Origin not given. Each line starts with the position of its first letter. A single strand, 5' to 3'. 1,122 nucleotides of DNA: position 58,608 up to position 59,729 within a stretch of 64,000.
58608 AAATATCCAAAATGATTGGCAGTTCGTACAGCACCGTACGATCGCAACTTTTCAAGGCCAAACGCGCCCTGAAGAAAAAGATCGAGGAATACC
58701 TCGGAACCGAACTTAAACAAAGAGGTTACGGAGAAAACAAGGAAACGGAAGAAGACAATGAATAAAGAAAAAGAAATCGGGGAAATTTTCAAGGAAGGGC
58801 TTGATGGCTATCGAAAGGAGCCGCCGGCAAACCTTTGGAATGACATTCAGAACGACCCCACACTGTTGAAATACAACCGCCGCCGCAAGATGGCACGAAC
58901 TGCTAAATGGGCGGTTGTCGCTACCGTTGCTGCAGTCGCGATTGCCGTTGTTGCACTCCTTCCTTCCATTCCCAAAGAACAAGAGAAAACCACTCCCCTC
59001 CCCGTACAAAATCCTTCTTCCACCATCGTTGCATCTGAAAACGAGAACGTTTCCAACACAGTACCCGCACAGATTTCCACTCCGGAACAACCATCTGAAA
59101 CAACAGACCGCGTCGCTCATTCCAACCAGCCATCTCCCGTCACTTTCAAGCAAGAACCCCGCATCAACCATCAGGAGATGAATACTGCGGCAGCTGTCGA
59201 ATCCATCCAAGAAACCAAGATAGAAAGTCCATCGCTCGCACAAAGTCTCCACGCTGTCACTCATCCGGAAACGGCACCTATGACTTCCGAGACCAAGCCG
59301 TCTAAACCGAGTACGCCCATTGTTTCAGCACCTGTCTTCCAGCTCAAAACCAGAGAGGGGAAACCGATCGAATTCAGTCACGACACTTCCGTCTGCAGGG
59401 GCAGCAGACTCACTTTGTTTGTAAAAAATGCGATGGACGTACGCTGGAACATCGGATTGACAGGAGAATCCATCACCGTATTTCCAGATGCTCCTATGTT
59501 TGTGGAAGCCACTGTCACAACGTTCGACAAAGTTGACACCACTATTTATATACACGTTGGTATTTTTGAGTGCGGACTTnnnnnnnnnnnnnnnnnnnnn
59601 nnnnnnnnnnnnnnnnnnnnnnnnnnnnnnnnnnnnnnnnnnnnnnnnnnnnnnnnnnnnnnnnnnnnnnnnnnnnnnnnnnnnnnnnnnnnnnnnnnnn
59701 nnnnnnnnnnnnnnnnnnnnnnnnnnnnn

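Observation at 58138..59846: ECF sigma factor translationally coupled to an anti-sigma-like protein that carries a T9SS type-B C-terminal domain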

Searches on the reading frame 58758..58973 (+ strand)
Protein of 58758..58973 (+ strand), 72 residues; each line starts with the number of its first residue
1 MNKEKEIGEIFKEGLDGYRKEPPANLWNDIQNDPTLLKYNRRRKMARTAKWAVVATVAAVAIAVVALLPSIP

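Call 28: search_protein_representatives(alignment_id=A2)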
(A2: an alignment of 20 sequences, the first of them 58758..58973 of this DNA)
Query: 20 sequences, 72 profile positions. Proteins with E-value up to 0.001 (for the whole library): 1345; up to 1e-10: 55; up to 1e-30: 0. The best 150 are listed.
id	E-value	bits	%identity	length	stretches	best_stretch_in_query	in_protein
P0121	5.1e-22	93.7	-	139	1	1-68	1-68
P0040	6.4e-22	93.5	-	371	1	1-70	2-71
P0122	8.0e-21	89.9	-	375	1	1-68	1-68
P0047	2.0e-20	88.6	-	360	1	1-69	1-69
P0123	7.0e-20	86.9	-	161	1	2-70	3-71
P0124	8.5e-20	86.6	-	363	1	1-69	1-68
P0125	9.1e-20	86.5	-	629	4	3-34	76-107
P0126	9.3e-20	86.5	-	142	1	1-64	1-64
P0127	1.3e-19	86.0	-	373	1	1-70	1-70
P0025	5.0e-19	84.2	-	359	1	2-70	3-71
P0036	1.3e-18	82.8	-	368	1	1-70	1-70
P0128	4.5e-18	81.1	-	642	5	2-32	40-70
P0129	7.8e-18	80.4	-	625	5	4-35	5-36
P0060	1.5e-17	79.4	-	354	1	4-70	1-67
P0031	4.8e-17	77.8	-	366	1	1-66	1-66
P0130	7.2e-17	77.3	-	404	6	9-32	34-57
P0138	2.8e-14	69.0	-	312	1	3-71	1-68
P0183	2.1e-09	53.4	-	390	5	13-60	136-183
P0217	2.2e-08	50.1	-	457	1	1-68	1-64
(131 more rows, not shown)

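Call 31: search_protein_families(library=pfam, alignment_id=A4, max_evalue=0.001)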
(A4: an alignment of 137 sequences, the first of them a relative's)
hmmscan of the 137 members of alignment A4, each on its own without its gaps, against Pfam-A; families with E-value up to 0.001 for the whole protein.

A. member 1, P0121 (139 aa): 0 families

B. families by the number of members that match (of 137 scanned): 11 families
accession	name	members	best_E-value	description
PF13585.12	CHU_C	59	4.5e-22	CHU_C Type IX secretion signal domain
PF13568.12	OMP_b-brl_2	17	6.3e-13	Outer membrane protein beta-barrel domain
PF13505.12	OMP_b-brl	16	1.4e-08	Outer membrane protein beta-barrel domain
PF13589.12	HATPase_c_3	1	1.5e-10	Histidine kinase-, DNA gyrase B-, and HSP90-like ATPase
PF01846.25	FF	1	5.2e-05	FF domain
PF06481.20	COX_ARM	1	0.00012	COX Aromatic Rich Motif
PF08164.17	TRAUB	1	0.00017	Apoptosis-antagonizing transcription factor, C-terminal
PF16405.10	DUF5013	1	0.00032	Domain of unknown function (DUF5013)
PF09716.15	ETRAMP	1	0.00066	Malarial early transcribed membrane protein (ETRAMP)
PF06629.18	MipA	1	0.00076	MltA-interacting protein MipA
PF05965.19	FYRC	1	0.00089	F/Y rich C-terminus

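Call 40: find_homologous_proteins(query=P0217, max_evalue=0.001)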
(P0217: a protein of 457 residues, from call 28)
Query P0217 (457 aa): 100 proteins with E <= 0.001 among 8000 candidates.
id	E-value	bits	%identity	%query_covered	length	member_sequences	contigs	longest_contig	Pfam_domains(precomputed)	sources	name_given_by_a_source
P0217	2.2e-297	1004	100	100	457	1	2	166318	PF13505.13,PF13568.13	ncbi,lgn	-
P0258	6.6e-139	482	51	100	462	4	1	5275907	PF13568.13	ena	-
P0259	4.8e-138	479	50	100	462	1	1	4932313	PF13568.13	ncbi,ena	-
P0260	1.8e-129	451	46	100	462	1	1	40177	PF13568.13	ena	-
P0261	2.0e-95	338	41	100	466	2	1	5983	PF13505.13,PF13568.13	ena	-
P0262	4.5e-95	337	39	100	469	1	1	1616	-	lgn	-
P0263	1.7e-94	335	40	100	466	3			PF13505.13,PF13568.13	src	-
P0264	1.1e-93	333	39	100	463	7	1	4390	PF13568.13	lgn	-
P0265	9.3e-93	330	39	99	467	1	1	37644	-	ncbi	-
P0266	5.2e-92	327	38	100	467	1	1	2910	PF13505.13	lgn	-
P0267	1.2e-91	326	39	100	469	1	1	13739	PF13568.13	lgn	-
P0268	5.5e-91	324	39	99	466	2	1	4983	PF13568.13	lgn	-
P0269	1.0e-90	323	37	100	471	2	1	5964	-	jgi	-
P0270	1.1e-90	323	39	100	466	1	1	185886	PF13568.13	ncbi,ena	-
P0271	1.4e-90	322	37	100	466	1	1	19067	PF13505.13,PF13568.13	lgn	-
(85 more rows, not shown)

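Call 41: find_encoding_contigs(protein=P0217, flank=4000, max_places=1)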
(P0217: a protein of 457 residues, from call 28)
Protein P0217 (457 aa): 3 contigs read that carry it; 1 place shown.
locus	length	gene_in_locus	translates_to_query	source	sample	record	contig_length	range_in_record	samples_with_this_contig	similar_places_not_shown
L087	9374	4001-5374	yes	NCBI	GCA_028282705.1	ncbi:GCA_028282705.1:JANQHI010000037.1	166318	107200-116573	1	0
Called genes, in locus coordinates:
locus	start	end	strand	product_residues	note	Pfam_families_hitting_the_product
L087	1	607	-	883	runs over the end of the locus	PF01212:Beta_elim_lyase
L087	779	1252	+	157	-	PF13404:HTH_AsnC-type, PF13412:HTH_24, PF01047:MarR (weak), PF01037:AsnC_trans_reg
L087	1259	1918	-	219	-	PF17415:NigD_C (weak)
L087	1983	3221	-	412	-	PF00079:Serpin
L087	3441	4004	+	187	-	PF07638:Sigma70_ECF (weak), PF04542:Sigma70_r2, PF08281:Sigma70_r4_2, PF04545:Sigma70_r4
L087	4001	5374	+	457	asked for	PF13505:OMP_b-brl (faint), PF13568:OMP_b-brl_2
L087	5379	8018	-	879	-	PF00246:Peptidase_M14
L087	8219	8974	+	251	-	-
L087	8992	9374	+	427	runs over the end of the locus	PF08309:LVIVD (faint)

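Call 42: find_encoding_contigs(protein=P0138, flank=4000, max_places=2)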
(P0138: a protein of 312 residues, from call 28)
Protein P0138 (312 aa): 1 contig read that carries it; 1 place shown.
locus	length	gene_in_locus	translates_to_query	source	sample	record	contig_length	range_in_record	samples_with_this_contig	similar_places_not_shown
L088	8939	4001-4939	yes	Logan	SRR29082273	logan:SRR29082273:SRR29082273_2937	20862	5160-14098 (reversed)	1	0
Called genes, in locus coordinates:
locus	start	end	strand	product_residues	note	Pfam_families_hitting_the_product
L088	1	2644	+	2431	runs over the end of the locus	PF00041:fn3 (weak), PF25059:FN3_DSCAM-DSCAML_C (faint), PF21605:CRLF2-like_D2 (faint), PF00629:MAM (faint), PF00041:fn3, PF18962:Por_Secre_tail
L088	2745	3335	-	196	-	PF02245:Pur_DNA_glyco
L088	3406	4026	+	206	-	PF04542:Sigma70_r2, PF08281:Sigma70_r4_2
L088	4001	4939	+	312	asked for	PF13585:CHU_C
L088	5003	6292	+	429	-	PF05193:Peptidase_M16_C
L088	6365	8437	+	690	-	PF00041:fn3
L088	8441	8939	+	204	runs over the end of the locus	-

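Call 43: find_encoding_contigs(protein=P0125, flank=4000, max_places=2)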
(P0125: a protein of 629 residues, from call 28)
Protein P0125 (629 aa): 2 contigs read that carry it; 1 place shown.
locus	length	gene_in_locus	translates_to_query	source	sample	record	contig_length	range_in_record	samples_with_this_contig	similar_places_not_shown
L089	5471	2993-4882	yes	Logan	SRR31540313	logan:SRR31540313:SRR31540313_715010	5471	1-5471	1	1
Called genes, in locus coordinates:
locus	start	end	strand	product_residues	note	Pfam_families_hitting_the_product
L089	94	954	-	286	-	-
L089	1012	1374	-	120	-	PF04237:YjbR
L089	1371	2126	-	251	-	PF04199:Cyclase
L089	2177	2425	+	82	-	PF00050:Kazal_1, PF07648:Kazal_2 (weak)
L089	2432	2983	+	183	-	PF07638:Sigma70_ECF, PF04542:Sigma70_r2, PF08281:Sigma70_r4_2, PF04545:Sigma70_r4 (weak)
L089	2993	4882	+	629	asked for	PF13568:OMP_b-brl_2, PF13505:OMP_b-brl (weak)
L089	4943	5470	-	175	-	?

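Call 73: search_protein_families(library=ncbifam, proteins=[L087:3441-4001:+, L089:2432-2980:+, L088:3406-4023:+, P0217, P0125, P0138, P0130, P0183], max_evalue=0.01)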
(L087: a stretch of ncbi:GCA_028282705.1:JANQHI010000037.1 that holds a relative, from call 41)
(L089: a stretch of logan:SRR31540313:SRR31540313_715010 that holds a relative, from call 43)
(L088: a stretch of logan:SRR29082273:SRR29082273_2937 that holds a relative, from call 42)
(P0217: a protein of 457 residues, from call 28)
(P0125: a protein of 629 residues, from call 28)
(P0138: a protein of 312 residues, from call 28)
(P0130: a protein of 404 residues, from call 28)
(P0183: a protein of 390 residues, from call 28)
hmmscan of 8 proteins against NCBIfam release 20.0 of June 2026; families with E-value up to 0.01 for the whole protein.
L087:3441-4001:+ (187 aa): 92 families (the best 25 are shown)
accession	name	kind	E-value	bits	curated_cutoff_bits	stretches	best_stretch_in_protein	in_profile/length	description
NF007223.0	PRK09641.1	equivalog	1.9e-27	96.3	209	1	6-172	7-184/187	RNA polymerase sigma factor SigW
TIGR02937.1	sigma70-ECF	superfamily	1.5e-26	93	42.9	1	18-171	2-164/165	sigma-70 family RNA polymerase sigma factor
NF008888.0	PRK11922.1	equivalog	3.3e-25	89.1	204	1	6-174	19-198/231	RNA polymerase sigma factor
TIGR02948.1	SigW_bacill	equivalog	1.9e-24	86.8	243.1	1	7-173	8-185/187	RNA polymerase sigma factor SigW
NF004113.0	PRK05602.1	equivalog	1.2e-23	83.8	208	1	6-174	34-203/211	RNA polymerase sigma factor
TIGR02985.1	Sig70_bacteroi1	subfamily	3.5e-23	82.6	126.4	1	20-171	4-161/162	RNA polymerase sigma-70 factor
NF007225.0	PRK09643.1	equivalog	2.4e-22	79.6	190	1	8-181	18-191/204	RNA polymerase sigma factor SigM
NF058625.1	sigma_PG0214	equivalog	3.6e-22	78.9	130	1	22-174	9-163/170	GFO_1088 family ECF-type sigma factor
NF009189.0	PRK12537.1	equivalog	1.4e-21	76.9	261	1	3-169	9-178/182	RNA polymerase sigma factor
TIGR02947.1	SigH_actino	hypoth_equivalog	2.3e-21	76.4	251.55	1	28-178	22-185/193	RNA polymerase sigma-70 factor, TIGR02947 family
TIGR02939.1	RpoE_Sigma70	equivalog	2.8e-21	76.4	236.15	1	6-173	9-187/190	RNA polymerase sigma factor RpoE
TIGR02950.1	SigM_subfam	subfamily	7.8e-21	74.6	147.95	1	20-171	3-157/159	RNA polymerase sigma factor, SigM family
NF007216.0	PRK09638.1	equivalog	1.8e-20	73.5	194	1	5-170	6-172/180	RNA polymerase sigma factor SigY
TIGR02954.1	Sig70_famx3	hypoth_equivalog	3.4e-20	72.5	188.5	1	5-171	4-166/170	RNA polymerase sigma-70 factor, TIGR02954 family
NF009174.0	PRK12522.1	equivalog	5.6e-20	72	217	1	20-174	6-169/175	RNA polymerase sigma factor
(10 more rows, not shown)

L089:2432-2980:+ (183 aa): 103 families (the best 25 are shown)
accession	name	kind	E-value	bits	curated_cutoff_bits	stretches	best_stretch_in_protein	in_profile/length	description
TIGR02937.1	sigma70-ECF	superfamily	6.6e-28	97.4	42.9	1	18-170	2-164/165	sigma-70 family RNA polymerase sigma factor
NF058625.1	sigma_PG0214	equivalog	9.5e-28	97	130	1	25-177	12-167/170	GFO_1088 family ECF-type sigma factor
NF008888.0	PRK11922.1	equivalog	2e-27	96.4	204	1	7-174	20-199/231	RNA polymerase sigma factor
TIGR02985.1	Sig70_bacteroi1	subfamily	5.2e-25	88.5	126.4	1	20-170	4-161/162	RNA polymerase sigma-70 factor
NF007225.0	PRK09643.1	equivalog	9.1e-25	87.5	190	1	6-178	16-189/204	RNA polymerase sigma factor SigM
NF009174.0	PRK12522.1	equivalog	1.9e-23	83.4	217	1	23-174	9-170/175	RNA polymerase sigma factor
TIGR02983.1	SigE-fam_strep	subfamily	4.4e-23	81.9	141.55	1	20-172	9-159/162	SigE family RNA polymerase sigma factor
TIGR02954.1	Sig70_famx3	hypoth_equivalog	5.4e-22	78.3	188.5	1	11-172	10-168/170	RNA polymerase sigma-70 factor, TIGR02954 family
NF007215.0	PRK09637.1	equivalog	6.2e-22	78.5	212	1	21-171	5-154/181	RNA polymerase sigma factor SigZ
NF007223.0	PRK09641.1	equivalog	7.6e-22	78.1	209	1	8-173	9-186/187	RNA polymerase sigma factor SigW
TIGR02959.1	SigZ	equivalog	2e-21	76.6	168.65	1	25-172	3-149/170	RNA polymerase sigma factor SigZ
NF007229.0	PRK09647.1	equivalog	2.9e-21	75.8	265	1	21-173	48-204/220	RNA polymerase sigma factor SigE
NF008891.0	PRK11924.1-5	subfamily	4e-21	75.9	259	1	24-172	10-164/171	RNA polymerase sigma factor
NF006930.0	PRK09415.1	subfamily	5e-21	75.3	198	1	19-173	18-177/179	RNA polymerase factor sigma C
NF007216.0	PRK09638.1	equivalog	6.2e-21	74.9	194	1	7-173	8-176/180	RNA polymerase sigma factor SigY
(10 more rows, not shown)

L088:3406-4023:+ (206 aa): 91 families (the best 25 are shown)
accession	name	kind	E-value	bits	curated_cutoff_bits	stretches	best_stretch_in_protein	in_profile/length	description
NF008888.0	PRK11922.1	equivalog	1.1e-29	103.7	204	1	10-194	8-202/231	RNA polymerase sigma factor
TIGR02937.1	sigma70-ECF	superfamily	1.7e-25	89.6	42.9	1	37-187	6-164/165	sigma-70 family RNA polymerase sigma factor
NF058625.1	sigma_PG0214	equivalog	1.1e-24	87.1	130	1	41-194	13-167/170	GFO_1088 family ECF-type sigma factor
TIGR02985.1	Sig70_bacteroi1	subfamily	1.8e-20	73.8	126.4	1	37-188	6-162/162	RNA polymerase sigma-70 factor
TIGR02950.1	SigM_subfam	subfamily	2.1e-20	73.2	147.95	1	37-188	5-158/159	RNA polymerase sigma factor, SigM family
TIGR02947.1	SigH_actino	hypoth_equivalog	4.3e-19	68.9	251.55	1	41-191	20-182/193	RNA polymerase sigma-70 factor, TIGR02947 family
TIGR02939.1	RpoE_Sigma70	equivalog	1.2e-18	67.8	236.15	1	15-189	3-187/190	RNA polymerase sigma factor RpoE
NF007215.0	PRK09637.1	equivalog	1.6e-18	67.3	212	1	37-197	6-163/181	RNA polymerase sigma factor SigZ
NF009171.0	PRK12518.1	equivalog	4.8e-18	65.7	208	1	13-188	8-184/191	RNA polymerase sigma factor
NF007225.0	PRK09643.1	equivalog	1.8e-17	63.7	190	1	11-199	6-193/204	RNA polymerase sigma factor SigM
TIGR02959.1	SigZ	equivalog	3.9e-17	62.6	168.65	1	44-197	7-157/170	RNA polymerase sigma factor SigZ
TIGR02983.1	SigE-fam_strep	subfamily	5.4e-17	62.2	141.55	1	38-190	12-160/162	SigE family RNA polymerase sigma factor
NF006930.0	PRK09415.1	subfamily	1.6e-16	60.7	198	1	37-190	21-177/179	RNA polymerase factor sigma C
NF007216.0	PRK09638.1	equivalog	2.7e-16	59.8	194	1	18-190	4-176/180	RNA polymerase sigma factor SigY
NF007229.0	PRK09647.1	equivalog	2.7e-16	59.6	265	1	27-198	40-212/220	RNA polymerase sigma factor SigE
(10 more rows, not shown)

P0217 (457 aa): 1 family
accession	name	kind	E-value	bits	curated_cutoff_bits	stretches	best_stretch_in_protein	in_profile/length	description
NF052316.1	T9SS_PorG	equivalog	0.0053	16.6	130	0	377-432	108-163/209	type IX secretion system protein PorG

P0125 (629 aa): 3 families
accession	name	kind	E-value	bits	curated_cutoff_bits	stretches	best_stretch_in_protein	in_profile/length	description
NF049866.1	outer_TDE1717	subfamily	9e-07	29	135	1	506-608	92-180/210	TDE1717 family outer membrane beta-barrel protein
NF052316.1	T9SS_PorG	equivalog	0.00022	21.1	130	1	514-604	75-163/209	type IX secretion system protein PorG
NF052311.1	T9SS_PorT_SprT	equivalog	0.0046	16.3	125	0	505-588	116-192/239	type IX secretion/gliding motility protein PorT/SprT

P0138 (312 aa): 2 families
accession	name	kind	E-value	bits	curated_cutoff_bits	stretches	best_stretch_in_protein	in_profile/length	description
TIGR04131.1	Bac_Flav_CTERM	domain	3.9e-19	68.6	35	1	225-312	2-85/85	T9SS type B sorting domain-containing protein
NF033761.1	gliding_GltJ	equivalog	8.9e-06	25.1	450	1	20-216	348-543/671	adventurous gliding motility protein GltJ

P0130 (404 aa): 0 families

P0183 (390 aa): 3 families
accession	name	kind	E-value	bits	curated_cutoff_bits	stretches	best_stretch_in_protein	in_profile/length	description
NF052375.1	antisigma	equivalog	1.1e-06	28.8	100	0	141-200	47-109/217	anti-sigma factor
TIGR03130.1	malonate_delta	equivalog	2.2e-05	24.2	84.1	0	51-81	55-85/98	malonate decarboxylase acyl carrier protein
NF002293.0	PRK01220.1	equivalog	7.8e-05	22.6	115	0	51-80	53-82/99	malonate decarboxylase subunit delta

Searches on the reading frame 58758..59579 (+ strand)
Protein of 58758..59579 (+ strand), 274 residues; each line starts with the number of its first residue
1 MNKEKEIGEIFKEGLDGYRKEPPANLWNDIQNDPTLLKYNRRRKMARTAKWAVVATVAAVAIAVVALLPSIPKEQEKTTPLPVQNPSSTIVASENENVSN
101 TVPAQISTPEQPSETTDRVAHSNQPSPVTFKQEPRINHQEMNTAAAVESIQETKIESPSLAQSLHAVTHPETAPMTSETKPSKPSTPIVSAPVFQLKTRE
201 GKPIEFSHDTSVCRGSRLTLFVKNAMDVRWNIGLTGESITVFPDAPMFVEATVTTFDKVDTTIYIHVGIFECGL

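Call 60: find_related_loci(query=A6, collection=metagenome_contigs, flank=4000)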
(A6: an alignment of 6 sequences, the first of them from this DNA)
Query A6 (274 aa) in metagenome_contigs; peptide patterns used: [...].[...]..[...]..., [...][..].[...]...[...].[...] (x = any residue, [..] = any of these).
461 stretches matched a pattern; 17 encode a relative of the query (tblastn E <= 1e-3); 17 distinct loci.
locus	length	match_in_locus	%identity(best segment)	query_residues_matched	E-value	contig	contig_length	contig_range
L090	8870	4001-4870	37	1-274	7e-51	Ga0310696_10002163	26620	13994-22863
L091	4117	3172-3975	32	5-274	1e-34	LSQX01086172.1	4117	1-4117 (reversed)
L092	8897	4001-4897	32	3-274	3e-32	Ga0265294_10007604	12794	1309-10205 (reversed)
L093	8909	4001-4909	28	3-274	6e-29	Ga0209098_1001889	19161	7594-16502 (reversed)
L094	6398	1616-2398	29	1-274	4e-26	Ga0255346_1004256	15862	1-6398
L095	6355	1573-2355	29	1-274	2e-25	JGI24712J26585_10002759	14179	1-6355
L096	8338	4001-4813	29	1-274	3e-25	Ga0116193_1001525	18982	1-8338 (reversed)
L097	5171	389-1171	29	1-274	5e-25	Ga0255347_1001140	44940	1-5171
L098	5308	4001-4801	30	3-274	2e-24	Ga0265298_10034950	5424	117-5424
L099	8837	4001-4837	29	3-274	1e-23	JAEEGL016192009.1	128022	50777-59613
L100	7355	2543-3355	29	3-274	1e-20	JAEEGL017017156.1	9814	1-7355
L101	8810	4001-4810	29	3-274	2e-20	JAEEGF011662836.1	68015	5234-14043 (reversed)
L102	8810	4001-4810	29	3-274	2e-20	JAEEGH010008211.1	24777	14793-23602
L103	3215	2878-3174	35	1-109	4e-15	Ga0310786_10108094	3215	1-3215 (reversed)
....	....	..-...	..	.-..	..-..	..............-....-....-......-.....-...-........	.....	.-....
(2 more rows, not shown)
